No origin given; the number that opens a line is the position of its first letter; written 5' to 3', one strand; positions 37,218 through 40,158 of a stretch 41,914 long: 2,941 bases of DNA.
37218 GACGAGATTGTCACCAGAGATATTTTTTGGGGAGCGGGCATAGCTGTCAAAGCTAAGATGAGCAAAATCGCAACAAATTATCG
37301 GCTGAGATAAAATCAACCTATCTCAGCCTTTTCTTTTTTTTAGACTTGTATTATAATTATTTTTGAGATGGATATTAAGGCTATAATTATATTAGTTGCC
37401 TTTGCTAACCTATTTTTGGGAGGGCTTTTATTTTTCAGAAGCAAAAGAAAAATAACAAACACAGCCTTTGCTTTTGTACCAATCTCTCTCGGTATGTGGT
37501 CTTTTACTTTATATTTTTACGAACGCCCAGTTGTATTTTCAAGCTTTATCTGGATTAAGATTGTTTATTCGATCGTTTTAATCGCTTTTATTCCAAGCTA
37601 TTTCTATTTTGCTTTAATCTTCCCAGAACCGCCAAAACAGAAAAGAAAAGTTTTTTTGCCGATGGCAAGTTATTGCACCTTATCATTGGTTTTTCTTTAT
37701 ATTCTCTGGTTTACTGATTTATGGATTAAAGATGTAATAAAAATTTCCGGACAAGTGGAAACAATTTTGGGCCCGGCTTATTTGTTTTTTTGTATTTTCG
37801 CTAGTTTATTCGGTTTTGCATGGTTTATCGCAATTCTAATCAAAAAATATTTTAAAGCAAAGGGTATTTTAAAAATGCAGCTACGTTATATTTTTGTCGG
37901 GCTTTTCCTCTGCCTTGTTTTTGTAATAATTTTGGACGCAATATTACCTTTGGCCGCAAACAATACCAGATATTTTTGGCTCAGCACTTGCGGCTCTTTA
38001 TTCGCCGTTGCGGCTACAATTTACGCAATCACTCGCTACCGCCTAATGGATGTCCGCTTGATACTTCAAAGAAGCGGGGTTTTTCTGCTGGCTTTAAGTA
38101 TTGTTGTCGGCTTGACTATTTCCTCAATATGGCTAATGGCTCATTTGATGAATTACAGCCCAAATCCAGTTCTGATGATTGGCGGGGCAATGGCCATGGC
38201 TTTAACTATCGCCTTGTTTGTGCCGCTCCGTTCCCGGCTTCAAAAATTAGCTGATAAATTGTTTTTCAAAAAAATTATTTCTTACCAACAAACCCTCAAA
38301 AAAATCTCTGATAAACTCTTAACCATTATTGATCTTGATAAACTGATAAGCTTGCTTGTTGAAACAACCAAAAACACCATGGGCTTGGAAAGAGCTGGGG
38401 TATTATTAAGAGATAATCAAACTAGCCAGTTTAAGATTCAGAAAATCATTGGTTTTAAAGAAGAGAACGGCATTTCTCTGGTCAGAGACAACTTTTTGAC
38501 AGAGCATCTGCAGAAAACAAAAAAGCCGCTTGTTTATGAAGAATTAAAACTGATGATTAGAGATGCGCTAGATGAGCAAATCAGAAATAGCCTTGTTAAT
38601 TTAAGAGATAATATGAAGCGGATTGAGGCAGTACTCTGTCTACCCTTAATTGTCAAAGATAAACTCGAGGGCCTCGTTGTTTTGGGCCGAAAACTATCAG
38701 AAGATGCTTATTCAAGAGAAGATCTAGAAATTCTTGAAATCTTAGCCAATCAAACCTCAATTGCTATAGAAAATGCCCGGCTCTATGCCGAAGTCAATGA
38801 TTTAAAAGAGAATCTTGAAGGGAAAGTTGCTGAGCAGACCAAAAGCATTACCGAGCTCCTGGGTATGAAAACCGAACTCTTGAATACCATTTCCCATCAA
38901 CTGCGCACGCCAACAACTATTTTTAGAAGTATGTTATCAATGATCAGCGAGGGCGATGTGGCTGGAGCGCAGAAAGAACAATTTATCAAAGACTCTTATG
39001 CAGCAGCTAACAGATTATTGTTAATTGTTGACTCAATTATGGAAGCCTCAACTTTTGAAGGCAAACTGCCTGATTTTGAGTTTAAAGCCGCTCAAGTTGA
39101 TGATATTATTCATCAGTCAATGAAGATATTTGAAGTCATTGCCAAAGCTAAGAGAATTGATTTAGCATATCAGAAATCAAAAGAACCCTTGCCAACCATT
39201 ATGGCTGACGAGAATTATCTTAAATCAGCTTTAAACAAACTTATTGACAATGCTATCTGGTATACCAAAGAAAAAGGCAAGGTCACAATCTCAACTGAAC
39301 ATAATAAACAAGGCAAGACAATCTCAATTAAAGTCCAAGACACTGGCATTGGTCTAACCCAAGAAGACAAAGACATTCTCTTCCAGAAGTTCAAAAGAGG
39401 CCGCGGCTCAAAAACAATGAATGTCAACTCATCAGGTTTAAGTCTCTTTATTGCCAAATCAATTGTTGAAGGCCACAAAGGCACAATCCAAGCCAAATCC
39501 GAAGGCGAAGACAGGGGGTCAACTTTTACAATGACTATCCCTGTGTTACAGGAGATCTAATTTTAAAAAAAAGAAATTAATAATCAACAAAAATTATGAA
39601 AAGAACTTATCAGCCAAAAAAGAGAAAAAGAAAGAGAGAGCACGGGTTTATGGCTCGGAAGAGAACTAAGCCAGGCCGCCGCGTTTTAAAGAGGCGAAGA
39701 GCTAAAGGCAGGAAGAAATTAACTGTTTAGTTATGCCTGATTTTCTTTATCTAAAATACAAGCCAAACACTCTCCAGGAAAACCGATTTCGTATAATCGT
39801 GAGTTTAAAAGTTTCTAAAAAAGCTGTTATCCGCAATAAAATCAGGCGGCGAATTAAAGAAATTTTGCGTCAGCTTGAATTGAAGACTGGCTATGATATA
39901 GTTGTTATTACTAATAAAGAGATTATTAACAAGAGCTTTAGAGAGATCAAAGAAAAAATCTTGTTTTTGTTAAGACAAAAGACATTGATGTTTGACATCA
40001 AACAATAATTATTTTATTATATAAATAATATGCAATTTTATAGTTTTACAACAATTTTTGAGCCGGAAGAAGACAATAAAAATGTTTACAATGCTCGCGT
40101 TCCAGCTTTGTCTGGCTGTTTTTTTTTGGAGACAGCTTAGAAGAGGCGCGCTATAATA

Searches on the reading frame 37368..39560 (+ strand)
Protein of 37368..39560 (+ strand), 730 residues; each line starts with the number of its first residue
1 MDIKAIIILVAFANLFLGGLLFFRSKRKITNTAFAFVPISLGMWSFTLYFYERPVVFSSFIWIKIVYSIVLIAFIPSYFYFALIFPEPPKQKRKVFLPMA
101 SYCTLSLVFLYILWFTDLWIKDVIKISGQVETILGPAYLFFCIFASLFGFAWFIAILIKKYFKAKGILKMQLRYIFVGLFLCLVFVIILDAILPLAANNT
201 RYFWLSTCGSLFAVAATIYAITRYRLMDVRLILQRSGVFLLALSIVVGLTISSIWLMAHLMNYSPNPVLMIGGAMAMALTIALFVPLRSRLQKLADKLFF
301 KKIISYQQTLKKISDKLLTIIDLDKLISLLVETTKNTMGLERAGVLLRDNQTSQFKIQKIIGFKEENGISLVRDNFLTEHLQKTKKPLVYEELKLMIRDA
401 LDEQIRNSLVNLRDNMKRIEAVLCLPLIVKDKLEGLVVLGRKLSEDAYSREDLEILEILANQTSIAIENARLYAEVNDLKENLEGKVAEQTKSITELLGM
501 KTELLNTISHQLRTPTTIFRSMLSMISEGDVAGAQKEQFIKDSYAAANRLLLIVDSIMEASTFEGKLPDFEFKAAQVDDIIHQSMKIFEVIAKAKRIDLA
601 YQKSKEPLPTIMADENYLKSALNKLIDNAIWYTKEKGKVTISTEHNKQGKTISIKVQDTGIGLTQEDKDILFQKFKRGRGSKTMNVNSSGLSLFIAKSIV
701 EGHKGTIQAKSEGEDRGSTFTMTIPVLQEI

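Call 3: search_protein_families(library=pfam, proteins=[window:37368-39560:+], max_evalue=0.01)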
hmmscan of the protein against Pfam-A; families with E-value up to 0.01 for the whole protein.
window:37368-39560:+ (730 aa): 7 families
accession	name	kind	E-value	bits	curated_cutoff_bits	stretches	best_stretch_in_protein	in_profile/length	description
PF02518.31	HATPase_c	-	4.1e-21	75.9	26.4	1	614-726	2-109/111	Histidine kinase-, DNA gyrase B-, and HSP90-like ATPase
PF13492.12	GAF_3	-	5.2e-12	46.7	27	1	322-469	1-129/129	GAF domain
PF01590.32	GAF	-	1.3e-10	42.4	22.4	1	322-467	1-133/133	GAF domain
PF00512.31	HisKA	-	4.7e-08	33.4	26.9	1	500-564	1-64/66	His Kinase A (phospho-acceptor) domain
PF13185.12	GAF_2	-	2.2e-07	31.6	28.6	1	322-468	3-136/136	GAF domain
PF16927.11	HisKA_7TM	-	2.2e-05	24.8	28.6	1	7-229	2-222/224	N-terminal 7TM region of histidine kinase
PF13589.12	HATPase_c_3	-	0.0008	19.9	25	1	619-716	4-99/137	Histidine kinase-, DNA gyrase B-, and HSP90-like ATPase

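Call 4: search_protein_families(library=ncbifam, proteins=[window:37368-39560:+], max_evalue=0.01)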
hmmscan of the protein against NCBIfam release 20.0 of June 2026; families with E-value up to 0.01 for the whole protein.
window:37368-39560:+ (730 aa): 70 families (the best 25 are shown)
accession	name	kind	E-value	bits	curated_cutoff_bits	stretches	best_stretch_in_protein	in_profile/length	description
NF046044.1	PnpS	equivalog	1.3e-38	133.1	400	1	491-725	160-390/390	two-component system histidine kinase PnpS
NF033092.0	HK_WalK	equivalog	2.6e-34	118.8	725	1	502-726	373-594/594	cell wall metabolism sensor histidine kinase WalK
TIGR02966.1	phoR_proteo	equivalog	5e-34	117.8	334.2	1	486-724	99-333/333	phosphate regulon sensor histidine kinase PhoR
NF041735.1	hist_kin_RppB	equivalog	3.9e-32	111.6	400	1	508-725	223-438/438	two-component system sensor histidine kinase RppB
NF047874.1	MASE3_PAS_HK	subfamily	1.1e-29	103.7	560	1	154-728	94-626/655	MASE3 domain-containing sensor histidine kinase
TIGR02956.1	TMAO_torS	equivalog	2.1e-28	98.9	676.5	1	500-727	463-683/967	TMAO reductase system sensor histidine kinase/response regulator TorS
TIGR03785.1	marine_sort_HK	equivalog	8.2e-28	97.1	612.2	1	503-725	487-703/703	proteobacterial dedicated sortase system histidine kinase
NF045911.1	TCSHisKinNblS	equivalog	2e-27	95.8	1000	1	476-724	361-618/621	two-component system sensor histidine kinase NblS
NF041947.1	LuxQ_Vibrio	equivalog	9.2e-27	93.3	1200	1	498-727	469-697/843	quorum-sensing autoinducer 2 sensor kinase/phosphatase LuxQ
NF006800.0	PRK09303.1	equivalog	2.6e-26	92.5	342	1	464-728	115-379/383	histidine kinase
NF033091.0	HK_VanS_ACDEFG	equivalog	7.6e-26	90.9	400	1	468-724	45-292/293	vancomycin resistance histidine kinase VanS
NF033093.1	HK_VicK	exception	9.1e-26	90.5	680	1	505-726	213-435/448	cell wall metabolism sensor histidine kinase VicK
NF008468.0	PRK11360.1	equivalog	1.8e-25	89.4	646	1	502-728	397-610/616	two-component system sensor histidine kinase AtoS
NF008302.0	PRK11091.1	equivalog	3.1e-25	88.5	838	1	500-726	282-505/779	aerobic respiration two-component sensor histidine kinase ArcB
NF008318.0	PRK11107.1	equivalog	7.8e-25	87.1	890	1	496-726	288-518/920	two-component sensor histidine kinase BarA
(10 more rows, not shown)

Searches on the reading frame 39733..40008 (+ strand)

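Call 3: search_protein_families(library=pfam, proteins=[window:39733-40008:+], max_evalue=0.01)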
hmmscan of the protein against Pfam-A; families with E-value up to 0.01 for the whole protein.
window:39733-40008:+ (91 aa): 1 family
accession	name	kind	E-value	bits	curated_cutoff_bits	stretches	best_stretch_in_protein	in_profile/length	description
PF00825.24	Ribonuclease_P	-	1.1e-15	58.1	22.3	1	5-82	28-107/109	Ribonuclease P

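Call 4: search_protein_families(library=ncbifam, proteins=[window:39733-40008:+], max_evalue=0.01)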
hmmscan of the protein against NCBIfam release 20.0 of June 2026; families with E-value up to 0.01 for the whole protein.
window:39733-40008:+ (91 aa): 3 families
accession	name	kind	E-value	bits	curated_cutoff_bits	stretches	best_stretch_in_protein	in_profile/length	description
TIGR00188.1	rnpA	equivalog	7.3e-14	51.9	38.35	1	4-82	27-106/111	ribonuclease P protein component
TIGR01662.1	HAD-SF-IIIA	subfamily_domain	0.0001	22.4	44.6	1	35-90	24-81/141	HAD-IIIA family hydrolase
NF008047.0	PRK10780.1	equivalog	0.0059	16.6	237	1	31-77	115-161/165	molecular chaperone Skp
